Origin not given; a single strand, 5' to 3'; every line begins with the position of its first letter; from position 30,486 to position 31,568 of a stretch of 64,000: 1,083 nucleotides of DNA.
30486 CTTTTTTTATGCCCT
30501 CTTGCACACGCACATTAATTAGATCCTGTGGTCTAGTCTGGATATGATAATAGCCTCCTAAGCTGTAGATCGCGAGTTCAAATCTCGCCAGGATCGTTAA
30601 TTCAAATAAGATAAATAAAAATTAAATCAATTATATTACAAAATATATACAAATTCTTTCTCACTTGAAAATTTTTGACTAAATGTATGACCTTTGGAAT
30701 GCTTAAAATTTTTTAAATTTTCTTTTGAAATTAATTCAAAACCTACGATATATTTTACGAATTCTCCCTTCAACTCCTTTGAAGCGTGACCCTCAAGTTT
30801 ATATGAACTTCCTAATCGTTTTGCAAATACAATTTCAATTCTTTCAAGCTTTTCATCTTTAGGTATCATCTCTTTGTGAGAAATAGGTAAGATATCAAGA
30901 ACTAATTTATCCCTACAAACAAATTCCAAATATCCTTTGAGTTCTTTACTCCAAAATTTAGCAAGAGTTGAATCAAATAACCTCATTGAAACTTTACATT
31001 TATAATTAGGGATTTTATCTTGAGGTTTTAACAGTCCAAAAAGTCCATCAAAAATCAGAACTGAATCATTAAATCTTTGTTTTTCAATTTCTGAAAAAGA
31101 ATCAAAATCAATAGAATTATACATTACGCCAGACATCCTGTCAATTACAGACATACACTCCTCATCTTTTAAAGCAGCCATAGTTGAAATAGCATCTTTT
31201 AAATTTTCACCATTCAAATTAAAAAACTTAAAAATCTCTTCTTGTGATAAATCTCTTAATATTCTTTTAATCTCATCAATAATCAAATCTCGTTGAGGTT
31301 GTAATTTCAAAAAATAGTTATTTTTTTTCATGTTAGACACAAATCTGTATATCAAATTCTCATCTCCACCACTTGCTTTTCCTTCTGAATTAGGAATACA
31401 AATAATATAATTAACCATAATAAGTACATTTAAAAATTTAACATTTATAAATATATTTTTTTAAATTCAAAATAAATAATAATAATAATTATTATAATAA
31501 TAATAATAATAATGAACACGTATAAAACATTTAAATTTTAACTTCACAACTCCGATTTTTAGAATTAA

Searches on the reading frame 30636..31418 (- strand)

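Call 64: search_protein_families(library=pfam, proteins=[window:30636-31418:-], max_evalue=0.001)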
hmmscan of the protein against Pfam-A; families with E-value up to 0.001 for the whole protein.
window:30636-31418:- (260 aa): 1 family
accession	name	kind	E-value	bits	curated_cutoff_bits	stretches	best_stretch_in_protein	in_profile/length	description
PF03883.20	H2O2_YaaD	-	1.1e-30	107.4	29.6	1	39-248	23-234/236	Peroxide stress protein YaaA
